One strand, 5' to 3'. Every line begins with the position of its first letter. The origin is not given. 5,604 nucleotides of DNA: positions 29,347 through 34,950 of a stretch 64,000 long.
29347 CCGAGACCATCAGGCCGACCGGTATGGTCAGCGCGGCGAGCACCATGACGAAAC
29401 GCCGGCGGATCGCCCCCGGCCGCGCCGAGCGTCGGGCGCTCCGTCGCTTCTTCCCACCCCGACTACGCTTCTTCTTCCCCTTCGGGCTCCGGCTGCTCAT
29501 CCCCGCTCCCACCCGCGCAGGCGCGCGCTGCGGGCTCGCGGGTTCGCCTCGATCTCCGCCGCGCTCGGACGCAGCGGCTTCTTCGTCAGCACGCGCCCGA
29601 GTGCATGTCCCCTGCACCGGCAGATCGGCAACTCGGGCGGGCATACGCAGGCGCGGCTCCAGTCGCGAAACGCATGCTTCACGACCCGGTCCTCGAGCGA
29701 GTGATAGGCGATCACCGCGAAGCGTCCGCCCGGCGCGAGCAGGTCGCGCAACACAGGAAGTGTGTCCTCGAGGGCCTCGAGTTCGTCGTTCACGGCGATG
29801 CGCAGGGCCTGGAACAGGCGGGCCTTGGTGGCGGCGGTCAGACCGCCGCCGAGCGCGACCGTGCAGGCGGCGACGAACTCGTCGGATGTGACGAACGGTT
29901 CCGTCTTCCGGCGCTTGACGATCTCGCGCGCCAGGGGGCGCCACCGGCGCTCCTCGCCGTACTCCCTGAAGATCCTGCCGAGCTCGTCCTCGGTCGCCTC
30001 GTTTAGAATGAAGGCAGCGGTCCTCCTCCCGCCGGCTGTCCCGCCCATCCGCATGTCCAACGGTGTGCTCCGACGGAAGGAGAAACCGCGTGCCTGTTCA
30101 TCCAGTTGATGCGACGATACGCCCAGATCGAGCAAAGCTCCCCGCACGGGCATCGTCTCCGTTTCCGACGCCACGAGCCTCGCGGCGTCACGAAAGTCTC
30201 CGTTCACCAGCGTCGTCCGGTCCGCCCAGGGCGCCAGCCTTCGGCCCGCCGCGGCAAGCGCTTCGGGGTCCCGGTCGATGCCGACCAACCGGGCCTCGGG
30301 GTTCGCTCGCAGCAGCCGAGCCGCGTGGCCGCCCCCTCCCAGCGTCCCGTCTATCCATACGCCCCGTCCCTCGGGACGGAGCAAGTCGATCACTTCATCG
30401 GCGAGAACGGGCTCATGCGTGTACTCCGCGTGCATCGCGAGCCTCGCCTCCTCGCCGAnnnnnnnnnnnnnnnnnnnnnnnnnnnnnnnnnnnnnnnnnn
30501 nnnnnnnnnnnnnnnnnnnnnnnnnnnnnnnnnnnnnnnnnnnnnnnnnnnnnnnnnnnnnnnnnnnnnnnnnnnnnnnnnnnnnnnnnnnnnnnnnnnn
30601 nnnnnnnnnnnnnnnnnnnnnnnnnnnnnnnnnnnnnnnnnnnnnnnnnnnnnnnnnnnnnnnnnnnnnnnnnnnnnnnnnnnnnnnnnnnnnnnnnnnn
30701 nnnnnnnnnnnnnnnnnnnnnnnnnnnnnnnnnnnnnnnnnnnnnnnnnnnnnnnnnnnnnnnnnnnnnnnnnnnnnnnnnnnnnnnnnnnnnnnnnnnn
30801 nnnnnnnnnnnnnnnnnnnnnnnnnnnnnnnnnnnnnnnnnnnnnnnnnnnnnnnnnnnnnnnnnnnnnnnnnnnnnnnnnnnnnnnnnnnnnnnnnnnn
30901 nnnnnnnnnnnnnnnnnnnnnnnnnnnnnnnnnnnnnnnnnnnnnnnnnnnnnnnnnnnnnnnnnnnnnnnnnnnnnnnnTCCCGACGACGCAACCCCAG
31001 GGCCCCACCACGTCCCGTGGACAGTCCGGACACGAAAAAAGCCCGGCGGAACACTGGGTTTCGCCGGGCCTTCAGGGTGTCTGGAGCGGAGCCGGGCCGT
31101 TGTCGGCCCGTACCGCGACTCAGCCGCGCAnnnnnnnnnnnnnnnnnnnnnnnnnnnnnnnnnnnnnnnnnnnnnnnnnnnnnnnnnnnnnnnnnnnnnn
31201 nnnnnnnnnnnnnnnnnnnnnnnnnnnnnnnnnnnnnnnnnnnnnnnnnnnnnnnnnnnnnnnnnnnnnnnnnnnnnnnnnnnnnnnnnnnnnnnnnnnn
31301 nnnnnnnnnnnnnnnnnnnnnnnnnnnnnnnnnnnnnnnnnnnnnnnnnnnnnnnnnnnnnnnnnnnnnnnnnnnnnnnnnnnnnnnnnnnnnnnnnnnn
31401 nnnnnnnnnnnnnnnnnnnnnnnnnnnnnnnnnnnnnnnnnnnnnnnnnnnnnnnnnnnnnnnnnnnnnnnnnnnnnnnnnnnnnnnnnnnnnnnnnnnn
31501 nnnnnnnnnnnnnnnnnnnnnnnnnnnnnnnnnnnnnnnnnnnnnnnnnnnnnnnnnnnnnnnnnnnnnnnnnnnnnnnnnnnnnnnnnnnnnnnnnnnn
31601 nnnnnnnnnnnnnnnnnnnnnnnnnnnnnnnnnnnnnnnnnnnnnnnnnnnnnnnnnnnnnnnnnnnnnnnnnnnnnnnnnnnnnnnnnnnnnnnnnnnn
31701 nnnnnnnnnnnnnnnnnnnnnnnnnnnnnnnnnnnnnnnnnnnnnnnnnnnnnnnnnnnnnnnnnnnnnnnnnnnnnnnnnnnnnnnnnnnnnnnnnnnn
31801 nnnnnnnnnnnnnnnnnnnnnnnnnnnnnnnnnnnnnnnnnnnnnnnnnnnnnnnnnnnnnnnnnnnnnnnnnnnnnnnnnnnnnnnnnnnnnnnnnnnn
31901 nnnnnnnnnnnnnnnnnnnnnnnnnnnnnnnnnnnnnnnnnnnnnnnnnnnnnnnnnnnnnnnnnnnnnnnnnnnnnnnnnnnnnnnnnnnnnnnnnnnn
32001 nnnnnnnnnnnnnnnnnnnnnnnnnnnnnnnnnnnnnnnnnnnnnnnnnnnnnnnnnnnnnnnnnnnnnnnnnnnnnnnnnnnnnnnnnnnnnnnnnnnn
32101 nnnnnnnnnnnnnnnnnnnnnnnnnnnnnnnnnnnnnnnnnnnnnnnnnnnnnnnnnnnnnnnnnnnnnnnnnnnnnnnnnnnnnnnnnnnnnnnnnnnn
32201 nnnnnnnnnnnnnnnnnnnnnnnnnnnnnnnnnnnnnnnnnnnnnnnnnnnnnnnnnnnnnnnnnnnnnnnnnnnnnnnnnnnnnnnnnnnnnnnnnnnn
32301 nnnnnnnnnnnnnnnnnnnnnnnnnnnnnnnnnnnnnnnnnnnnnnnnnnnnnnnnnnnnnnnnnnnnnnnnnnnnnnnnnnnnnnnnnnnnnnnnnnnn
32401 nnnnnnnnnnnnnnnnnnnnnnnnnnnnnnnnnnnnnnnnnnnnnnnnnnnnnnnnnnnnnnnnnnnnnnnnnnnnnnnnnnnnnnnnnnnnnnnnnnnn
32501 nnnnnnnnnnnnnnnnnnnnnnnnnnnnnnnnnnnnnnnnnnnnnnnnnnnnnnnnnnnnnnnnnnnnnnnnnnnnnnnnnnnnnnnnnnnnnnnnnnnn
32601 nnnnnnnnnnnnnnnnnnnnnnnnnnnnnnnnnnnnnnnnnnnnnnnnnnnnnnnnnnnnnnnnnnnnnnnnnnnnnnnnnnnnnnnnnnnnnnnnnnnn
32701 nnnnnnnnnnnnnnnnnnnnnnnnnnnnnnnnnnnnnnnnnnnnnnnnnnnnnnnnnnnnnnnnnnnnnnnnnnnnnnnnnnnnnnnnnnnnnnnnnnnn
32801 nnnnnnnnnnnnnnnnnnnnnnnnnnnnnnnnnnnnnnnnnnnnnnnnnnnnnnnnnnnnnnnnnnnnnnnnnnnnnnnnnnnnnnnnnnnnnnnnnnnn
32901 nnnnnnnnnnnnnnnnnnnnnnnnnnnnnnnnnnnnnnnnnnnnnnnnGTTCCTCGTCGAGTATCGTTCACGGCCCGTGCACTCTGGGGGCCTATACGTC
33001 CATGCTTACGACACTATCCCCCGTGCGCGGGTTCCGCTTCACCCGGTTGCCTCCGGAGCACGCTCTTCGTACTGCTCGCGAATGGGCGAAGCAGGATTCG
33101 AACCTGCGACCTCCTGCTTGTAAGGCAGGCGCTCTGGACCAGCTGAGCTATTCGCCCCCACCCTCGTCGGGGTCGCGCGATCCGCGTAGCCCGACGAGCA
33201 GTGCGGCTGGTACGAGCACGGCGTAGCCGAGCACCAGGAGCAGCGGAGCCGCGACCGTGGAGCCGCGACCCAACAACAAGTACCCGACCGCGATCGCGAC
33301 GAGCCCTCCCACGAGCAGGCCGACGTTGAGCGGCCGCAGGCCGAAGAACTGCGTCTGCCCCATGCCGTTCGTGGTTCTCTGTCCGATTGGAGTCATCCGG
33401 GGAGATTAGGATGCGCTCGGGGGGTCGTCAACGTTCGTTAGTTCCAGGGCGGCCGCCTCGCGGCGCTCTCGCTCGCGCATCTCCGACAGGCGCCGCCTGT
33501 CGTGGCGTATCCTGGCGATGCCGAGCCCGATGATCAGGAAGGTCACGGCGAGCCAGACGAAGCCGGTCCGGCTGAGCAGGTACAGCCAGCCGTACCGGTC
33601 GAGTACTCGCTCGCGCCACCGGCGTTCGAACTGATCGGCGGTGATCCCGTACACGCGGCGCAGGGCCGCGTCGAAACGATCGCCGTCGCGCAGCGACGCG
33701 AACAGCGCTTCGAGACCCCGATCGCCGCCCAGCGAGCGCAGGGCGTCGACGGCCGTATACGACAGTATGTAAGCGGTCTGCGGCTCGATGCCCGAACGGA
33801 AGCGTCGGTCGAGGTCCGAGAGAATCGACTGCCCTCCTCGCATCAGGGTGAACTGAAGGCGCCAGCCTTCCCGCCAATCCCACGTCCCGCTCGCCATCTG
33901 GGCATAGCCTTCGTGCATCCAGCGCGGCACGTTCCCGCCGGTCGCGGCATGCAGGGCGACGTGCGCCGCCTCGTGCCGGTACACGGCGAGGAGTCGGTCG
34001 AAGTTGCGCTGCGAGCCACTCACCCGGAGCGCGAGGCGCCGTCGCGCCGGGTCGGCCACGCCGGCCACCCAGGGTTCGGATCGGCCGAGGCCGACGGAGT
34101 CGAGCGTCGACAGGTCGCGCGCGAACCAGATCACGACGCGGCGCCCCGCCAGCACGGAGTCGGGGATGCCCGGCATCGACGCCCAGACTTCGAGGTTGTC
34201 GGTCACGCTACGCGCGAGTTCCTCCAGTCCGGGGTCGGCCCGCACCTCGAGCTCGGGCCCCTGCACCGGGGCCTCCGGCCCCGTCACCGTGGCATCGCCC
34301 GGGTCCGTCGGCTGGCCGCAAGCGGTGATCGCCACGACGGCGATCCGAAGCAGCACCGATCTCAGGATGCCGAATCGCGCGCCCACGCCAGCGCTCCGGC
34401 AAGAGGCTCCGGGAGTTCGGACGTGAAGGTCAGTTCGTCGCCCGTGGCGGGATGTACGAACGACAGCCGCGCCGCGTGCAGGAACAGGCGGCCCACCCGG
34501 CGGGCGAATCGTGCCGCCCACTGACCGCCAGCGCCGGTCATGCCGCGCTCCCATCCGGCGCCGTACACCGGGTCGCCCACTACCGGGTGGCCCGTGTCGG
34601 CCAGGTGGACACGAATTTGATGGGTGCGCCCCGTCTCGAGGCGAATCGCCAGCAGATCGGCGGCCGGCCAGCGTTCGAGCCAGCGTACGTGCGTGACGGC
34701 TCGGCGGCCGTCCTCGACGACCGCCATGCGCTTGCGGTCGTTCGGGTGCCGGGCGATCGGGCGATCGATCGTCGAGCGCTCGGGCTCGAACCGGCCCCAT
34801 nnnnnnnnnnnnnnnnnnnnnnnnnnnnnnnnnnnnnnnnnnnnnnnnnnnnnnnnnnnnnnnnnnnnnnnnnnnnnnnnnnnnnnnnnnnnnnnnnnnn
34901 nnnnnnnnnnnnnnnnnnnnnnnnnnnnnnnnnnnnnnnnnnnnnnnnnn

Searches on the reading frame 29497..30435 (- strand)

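Call 6: search_protein_families(library=pfam, proteins=[window:29497-30435:-])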
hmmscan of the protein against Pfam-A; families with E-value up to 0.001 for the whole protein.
window:29497-30435:- (312 aa): 4 families
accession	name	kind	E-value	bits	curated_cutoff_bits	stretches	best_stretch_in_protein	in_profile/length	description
PF01795.25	Methyltransf_5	-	3.7e-100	335.8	27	1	5-310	2-307/309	MraW methylase family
PF13649.12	Methyltransf_25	-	0.00012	23.1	27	1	33-84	7-58/97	Methyltransferase domain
PF08242.18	Methyltransf_12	-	0.00017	22.7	30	0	33-75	6-49/98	Methyltransferase domain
PF13847.12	Methyltransf_31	-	0.00062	19.9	27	0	34-67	14-48/145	Methyltransferase domain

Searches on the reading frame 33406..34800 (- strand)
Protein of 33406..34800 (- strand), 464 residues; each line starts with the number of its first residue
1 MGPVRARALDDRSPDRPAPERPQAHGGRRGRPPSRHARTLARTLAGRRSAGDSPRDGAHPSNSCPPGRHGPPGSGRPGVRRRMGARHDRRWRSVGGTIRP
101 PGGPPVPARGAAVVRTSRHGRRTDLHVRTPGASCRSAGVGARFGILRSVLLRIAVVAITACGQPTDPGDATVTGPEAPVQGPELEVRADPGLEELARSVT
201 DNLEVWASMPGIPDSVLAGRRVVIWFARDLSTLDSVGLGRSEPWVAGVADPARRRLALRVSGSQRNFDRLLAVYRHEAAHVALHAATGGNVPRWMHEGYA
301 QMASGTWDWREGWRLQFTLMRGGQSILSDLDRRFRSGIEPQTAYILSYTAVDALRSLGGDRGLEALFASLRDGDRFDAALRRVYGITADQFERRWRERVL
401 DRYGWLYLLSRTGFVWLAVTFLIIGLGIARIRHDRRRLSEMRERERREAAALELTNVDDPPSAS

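Call 11: search_protein_families(library=ncbifam, proteins=[window:33406-34800:-], max_evalue=0.00001)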
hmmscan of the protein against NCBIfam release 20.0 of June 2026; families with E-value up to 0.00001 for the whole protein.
window:33406-34800:- (464 aa): 1 family
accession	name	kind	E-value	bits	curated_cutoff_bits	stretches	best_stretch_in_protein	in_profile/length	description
NF033876.2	flagella_HExxH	equivalog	6.9e-09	35.6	205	1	268-393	130-257/384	flagellinolysin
